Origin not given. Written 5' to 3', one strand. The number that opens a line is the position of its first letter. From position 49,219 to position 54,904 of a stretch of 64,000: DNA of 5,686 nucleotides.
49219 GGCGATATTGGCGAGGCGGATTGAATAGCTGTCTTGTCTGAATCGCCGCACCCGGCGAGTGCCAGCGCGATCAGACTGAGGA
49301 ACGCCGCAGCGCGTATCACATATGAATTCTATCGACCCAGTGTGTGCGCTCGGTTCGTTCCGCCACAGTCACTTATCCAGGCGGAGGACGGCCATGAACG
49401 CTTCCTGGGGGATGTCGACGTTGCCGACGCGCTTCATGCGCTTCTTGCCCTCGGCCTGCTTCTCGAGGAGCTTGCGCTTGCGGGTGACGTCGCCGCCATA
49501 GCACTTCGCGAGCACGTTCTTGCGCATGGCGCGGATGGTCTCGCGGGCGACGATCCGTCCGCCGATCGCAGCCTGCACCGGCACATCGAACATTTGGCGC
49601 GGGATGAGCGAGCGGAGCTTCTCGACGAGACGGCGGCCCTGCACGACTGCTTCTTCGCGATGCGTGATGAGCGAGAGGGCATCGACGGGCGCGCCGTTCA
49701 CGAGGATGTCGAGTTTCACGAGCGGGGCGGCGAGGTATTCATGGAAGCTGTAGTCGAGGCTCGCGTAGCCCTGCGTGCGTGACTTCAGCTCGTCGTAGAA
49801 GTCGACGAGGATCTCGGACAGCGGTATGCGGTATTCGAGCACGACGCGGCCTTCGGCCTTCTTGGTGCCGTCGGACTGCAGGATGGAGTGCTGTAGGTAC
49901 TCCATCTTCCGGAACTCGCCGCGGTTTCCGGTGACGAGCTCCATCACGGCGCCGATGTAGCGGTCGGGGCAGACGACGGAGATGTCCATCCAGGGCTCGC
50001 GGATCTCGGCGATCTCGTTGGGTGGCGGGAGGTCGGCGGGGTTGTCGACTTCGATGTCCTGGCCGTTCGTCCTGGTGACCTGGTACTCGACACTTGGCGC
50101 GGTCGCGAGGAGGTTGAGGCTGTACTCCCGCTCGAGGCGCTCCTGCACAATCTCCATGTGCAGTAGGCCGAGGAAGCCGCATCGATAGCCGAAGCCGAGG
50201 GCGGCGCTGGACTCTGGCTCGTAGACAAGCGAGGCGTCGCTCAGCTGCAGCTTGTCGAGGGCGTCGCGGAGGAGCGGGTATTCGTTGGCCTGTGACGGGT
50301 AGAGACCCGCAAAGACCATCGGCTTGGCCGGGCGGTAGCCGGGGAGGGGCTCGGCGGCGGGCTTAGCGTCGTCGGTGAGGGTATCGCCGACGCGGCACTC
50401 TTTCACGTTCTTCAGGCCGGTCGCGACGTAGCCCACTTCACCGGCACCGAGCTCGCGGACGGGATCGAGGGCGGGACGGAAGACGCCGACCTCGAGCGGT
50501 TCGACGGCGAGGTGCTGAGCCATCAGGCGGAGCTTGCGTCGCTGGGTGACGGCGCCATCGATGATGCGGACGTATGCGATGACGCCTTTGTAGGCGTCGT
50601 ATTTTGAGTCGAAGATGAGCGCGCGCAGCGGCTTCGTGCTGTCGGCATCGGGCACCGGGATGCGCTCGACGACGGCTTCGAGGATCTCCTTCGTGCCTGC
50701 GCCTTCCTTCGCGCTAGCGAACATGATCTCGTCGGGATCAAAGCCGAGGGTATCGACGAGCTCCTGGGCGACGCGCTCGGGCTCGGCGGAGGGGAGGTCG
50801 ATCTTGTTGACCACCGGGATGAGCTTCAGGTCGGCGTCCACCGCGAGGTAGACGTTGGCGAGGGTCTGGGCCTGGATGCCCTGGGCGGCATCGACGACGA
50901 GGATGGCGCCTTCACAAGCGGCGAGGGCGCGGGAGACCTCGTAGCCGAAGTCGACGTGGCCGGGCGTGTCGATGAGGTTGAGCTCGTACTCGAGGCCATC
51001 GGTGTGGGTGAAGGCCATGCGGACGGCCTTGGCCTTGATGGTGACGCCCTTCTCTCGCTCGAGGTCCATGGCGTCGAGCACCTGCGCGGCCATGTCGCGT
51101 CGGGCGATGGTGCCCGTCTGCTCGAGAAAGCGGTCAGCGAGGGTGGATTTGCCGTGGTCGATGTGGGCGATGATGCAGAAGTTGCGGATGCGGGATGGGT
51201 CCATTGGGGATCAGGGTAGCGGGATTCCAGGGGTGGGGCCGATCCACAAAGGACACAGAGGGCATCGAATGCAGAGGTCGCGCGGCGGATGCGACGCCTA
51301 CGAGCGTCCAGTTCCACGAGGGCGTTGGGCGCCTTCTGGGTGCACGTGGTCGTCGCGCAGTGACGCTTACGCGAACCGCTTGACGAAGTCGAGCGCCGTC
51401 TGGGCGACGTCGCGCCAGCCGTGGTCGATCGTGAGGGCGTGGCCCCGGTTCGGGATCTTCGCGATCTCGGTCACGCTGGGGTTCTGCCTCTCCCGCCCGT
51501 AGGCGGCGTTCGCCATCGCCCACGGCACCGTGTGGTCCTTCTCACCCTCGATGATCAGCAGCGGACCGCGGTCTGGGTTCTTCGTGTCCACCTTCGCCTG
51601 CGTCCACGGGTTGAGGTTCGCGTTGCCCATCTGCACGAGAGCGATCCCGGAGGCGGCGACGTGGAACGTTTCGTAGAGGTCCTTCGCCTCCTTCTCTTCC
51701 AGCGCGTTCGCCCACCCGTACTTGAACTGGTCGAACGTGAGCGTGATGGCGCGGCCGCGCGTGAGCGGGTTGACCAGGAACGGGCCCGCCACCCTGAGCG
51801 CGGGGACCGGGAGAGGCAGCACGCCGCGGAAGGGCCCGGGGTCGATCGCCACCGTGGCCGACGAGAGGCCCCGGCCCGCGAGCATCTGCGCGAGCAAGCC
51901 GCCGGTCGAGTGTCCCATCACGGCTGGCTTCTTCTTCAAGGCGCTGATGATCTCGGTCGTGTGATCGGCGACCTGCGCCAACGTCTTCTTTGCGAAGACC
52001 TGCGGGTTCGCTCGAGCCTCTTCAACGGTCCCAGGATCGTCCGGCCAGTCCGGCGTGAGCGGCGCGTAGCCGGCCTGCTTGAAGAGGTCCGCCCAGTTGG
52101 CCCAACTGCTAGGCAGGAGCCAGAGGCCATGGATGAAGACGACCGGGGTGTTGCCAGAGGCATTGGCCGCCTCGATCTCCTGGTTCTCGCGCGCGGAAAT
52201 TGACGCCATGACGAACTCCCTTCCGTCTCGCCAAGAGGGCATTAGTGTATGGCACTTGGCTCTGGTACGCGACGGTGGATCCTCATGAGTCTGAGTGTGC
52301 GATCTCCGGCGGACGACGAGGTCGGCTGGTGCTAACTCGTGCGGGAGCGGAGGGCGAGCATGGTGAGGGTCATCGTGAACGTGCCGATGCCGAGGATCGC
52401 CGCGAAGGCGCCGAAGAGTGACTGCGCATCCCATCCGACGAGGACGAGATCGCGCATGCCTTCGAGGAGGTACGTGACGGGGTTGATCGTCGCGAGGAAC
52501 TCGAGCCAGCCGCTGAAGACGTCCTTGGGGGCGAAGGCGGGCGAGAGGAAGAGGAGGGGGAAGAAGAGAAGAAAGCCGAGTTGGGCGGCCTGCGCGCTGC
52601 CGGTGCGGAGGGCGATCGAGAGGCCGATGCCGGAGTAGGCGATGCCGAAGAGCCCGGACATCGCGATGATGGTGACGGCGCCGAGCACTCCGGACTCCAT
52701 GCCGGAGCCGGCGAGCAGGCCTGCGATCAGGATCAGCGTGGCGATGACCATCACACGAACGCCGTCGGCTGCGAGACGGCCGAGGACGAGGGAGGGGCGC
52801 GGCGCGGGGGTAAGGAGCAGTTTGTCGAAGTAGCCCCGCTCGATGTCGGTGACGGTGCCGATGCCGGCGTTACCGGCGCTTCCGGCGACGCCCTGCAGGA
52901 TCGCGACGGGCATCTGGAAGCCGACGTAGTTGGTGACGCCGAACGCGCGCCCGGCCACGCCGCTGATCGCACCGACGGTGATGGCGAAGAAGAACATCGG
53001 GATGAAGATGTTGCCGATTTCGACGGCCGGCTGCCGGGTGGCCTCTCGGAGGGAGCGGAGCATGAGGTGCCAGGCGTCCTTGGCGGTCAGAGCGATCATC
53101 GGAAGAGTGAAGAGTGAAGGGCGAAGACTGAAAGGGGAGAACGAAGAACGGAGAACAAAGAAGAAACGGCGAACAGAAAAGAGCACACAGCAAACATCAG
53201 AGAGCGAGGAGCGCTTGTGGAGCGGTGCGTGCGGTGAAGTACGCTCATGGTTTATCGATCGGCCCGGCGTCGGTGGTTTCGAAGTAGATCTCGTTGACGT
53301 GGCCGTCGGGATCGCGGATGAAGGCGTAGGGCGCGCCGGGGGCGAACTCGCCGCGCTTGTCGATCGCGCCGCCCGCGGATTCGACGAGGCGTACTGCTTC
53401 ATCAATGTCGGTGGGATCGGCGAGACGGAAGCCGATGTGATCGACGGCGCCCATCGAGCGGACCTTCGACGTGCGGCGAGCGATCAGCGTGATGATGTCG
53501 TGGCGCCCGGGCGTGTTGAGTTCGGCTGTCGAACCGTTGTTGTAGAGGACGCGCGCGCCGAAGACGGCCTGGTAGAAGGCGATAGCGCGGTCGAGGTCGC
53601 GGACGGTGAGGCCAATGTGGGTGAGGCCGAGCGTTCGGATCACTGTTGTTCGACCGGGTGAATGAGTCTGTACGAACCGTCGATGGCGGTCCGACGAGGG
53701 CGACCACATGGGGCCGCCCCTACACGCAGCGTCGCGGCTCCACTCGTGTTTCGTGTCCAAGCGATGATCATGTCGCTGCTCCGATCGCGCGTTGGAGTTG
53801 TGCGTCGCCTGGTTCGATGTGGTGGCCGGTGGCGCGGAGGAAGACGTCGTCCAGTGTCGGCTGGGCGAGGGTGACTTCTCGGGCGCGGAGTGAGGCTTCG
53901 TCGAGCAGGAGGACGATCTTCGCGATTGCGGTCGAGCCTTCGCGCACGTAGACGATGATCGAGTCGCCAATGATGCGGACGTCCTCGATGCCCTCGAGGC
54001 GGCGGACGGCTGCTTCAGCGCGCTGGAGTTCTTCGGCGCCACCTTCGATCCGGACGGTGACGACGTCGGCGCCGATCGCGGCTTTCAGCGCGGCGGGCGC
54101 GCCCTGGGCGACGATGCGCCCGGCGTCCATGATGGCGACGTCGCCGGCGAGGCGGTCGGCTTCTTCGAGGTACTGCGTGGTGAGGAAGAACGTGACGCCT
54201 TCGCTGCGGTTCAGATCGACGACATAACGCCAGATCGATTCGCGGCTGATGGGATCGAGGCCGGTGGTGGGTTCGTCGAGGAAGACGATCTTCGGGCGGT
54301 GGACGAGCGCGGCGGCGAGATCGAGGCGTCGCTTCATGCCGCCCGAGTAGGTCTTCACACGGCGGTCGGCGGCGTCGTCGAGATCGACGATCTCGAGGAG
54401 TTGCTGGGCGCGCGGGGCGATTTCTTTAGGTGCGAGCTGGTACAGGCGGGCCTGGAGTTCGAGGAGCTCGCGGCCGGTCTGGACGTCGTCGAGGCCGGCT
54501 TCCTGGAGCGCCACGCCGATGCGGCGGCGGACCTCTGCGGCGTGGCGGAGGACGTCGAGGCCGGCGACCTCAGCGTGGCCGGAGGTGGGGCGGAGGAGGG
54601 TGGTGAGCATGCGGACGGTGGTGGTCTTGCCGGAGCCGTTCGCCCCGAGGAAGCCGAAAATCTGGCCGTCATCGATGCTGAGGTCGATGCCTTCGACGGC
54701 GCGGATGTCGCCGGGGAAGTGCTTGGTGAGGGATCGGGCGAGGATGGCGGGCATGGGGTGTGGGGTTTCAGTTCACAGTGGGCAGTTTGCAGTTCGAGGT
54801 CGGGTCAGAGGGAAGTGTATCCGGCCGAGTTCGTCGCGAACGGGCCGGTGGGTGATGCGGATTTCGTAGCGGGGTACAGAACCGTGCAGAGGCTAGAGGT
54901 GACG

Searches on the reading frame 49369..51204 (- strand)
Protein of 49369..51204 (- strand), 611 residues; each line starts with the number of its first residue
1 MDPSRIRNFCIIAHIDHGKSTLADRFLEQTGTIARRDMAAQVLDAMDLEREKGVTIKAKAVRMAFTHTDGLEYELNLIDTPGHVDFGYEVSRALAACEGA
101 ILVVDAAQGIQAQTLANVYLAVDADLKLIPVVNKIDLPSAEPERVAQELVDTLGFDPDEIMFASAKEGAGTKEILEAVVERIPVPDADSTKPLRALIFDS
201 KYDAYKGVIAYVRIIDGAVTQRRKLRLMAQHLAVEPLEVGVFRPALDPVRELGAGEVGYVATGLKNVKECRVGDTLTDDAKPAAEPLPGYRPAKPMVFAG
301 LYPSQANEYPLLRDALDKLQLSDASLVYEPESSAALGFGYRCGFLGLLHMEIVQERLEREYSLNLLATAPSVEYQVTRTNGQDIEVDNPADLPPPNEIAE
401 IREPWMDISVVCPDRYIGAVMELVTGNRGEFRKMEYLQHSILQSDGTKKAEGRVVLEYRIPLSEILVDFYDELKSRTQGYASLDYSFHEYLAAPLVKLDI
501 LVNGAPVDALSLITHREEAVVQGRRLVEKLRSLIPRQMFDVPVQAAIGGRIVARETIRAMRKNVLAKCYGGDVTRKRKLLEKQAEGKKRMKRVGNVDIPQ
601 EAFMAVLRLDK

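Call 15: search_protein_families(library=pfam, proteins=[window:49369-51204:-], max_evalue=0.01)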
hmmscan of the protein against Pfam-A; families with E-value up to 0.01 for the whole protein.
window:49369-51204:- (611 aa): 7 families
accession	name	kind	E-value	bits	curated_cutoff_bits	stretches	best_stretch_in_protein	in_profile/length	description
PF00009.33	GTP_EFTU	-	2.7e-55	187.3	26.5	1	5-183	2-187/188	Elongation factor Tu GTP binding domain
PF06421.17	LepA_C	-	1.2e-49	167.3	29.7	1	502-608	1-107/107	GTP-binding protein LepA C-terminus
PF00679.30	EFG_C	-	9.3e-21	74.1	27.9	1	401-499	2-87/89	Elongation factor G C-terminus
PF03144.31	GTP_EFTU_D2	-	9.9e-08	32.7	30.3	1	207-277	1-73/73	Elongation factor Tu domain 2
PF22042.2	EF-G_D2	-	0.00014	22.4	27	1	192-278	1-83/84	Elongation factor G domain 2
PF01926.29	MMR_HSR1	-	0.0009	19.8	21.9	1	16-134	9-113/113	50S ribosome-binding GTPase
PF14492.12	EFG_III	-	0.0026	18.2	27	0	294-364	3-70/75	Elongation Factor G, domain III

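Call 49: list_cluster_members(proteins=[P0001, window:49369-51201:-])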
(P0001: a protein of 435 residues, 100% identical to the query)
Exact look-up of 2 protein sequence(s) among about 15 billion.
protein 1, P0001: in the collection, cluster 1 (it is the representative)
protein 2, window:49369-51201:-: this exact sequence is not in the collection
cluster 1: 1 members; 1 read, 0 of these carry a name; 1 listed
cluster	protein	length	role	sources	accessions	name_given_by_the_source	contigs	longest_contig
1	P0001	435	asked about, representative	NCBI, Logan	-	-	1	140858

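Call 59: find_homologous_proteins(query=window:49369-51201:-, max_evalue=1e-100)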
Query window:49369-51201:- (610 aa): 7999 proteins with E <= 1e-100 among 8000 candidates; the best 120 are listed.
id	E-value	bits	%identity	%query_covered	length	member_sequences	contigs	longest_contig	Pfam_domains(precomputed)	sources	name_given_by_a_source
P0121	0.0e+0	1349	100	100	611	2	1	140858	PF00679.31,PF06421.18,PF00009.34,PF03144.32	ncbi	-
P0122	0.0e+0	1210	89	100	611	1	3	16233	PF00679.31,PF06421.18,PF00009.34,PF03144.32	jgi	jgi:GTP-binding protein LepA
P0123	0.0e+0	1208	88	100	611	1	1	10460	PF00679.31,PF06421.18,PF00009.34,PF03144.32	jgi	jgi:GTP-binding protein LepA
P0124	0.0e+0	1208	88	100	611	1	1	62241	PF00679.31,PF06421.18,PF00009.34,PF03144.32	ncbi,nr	ncbi:MAG: translation elongation factor 4 [Chloroflexota bacterium]|nr:translation elongation factor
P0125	0.0e+0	1206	88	100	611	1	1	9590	PF00679.31,PF06421.18,PF00009.34,PF03144.32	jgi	jgi:GTP-binding protein LepA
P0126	0.0e+0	1206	89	100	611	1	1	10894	PF00679.31,PF06421.18,PF00009.34,PF03144.32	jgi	jgi:GTP-binding protein LepA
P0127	0.0e+0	1204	89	100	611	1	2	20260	PF00679.31,PF06421.18,PF00009.34,PF03144.32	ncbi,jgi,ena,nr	ncbi:MAG TPA: translation elongation factor 4 [Dehalococcoidia bacterium]|jgi:GTP-binding protein Le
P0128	0.0e+0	1201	87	100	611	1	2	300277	PF00679.31,PF06421.18,PF00009.34,PF03144.32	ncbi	-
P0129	0.0e+0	1200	88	100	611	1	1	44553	PF00679.31,PF06421.18,PF00009.34,PF03144.32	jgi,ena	-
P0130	0.0e+0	1200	87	100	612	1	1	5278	PF00679.31,PF06421.18,PF00009.34,PF03144.32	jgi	jgi:GTP-binding protein LepA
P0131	0.0e+0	1200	89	100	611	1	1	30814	PF00679.31,PF06421.18,PF00009.34,PF03144.32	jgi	jgi:GTP-binding protein LepA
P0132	0.0e+0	1200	88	100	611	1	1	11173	PF00679.31,PF06421.18,PF00009.34,PF03144.32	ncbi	-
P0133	0.0e+0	1199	87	100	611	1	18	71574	PF00679.31,PF06421.18,PF00009.34,PF03144.32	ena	-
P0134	0.0e+0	1199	87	100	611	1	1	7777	PF00679.31,PF06421.18,PF00009.34,PF03144.32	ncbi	ncbi:MAG: translation elongation factor 4 [Dehalococcoidia bacterium]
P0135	0.0e+0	1198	87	100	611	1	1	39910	PF00679.31,PF06421.18,PF00009.34,PF03144.32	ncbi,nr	ncbi:MAG TPA: translation elongation factor 4 [Dehalococcoidia bacterium]|nr:translation elongation 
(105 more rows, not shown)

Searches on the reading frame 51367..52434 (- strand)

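Call 15: search_protein_families(library=pfam, proteins=[window:51367-52434:-], max_evalue=0.01)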
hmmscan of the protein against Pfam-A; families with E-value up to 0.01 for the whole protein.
window:51367-52434:- (355 aa): 5 families
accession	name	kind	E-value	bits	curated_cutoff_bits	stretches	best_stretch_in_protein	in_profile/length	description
PF12697.13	Abhydrolase_6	-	1.3e-20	75.5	26.3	1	98-345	1-216/217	Alpha/beta hydrolase family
PF00561.26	Abhydrolase_1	-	1.6e-08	35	25.8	1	97-312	2-221/245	alpha/beta hydrolase fold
PF00326.27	Peptidase_S9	-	0.00028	20.9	22.6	0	284-353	142-208/213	Prolyl oligopeptidase family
PF12146.15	Hydrolase_4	-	0.0012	18.7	27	1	98-336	7-236/239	Serine aminopeptidase, S33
PF20434.5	BD-FAE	-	0.005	16.8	26.8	0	167-186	88-107/215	BD-FAE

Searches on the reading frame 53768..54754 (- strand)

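Call 61: search_protein_families(library=pfam, proteins=[window:53768-54754:-], max_evalue=0.001)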
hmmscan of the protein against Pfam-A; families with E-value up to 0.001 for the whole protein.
window:53768-54754:- (328 aa): 3 families
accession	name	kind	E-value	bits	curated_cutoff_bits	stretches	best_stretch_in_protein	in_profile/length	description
PF00005.33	ABC_tran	-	1.4e-29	103.9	25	1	21-164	2-137/137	ABC transporter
PF13304.12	AAA_21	-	2.2e-10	41.5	27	1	119-194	221-298/304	AAA domain, putative AbiEii toxin, Type IV TA system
PF13732.12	DrrA1-3_C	-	2e-06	28.9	27.4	1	218-308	1-80/81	ATP-binding protein DrrA1-3-like, C-terminal domain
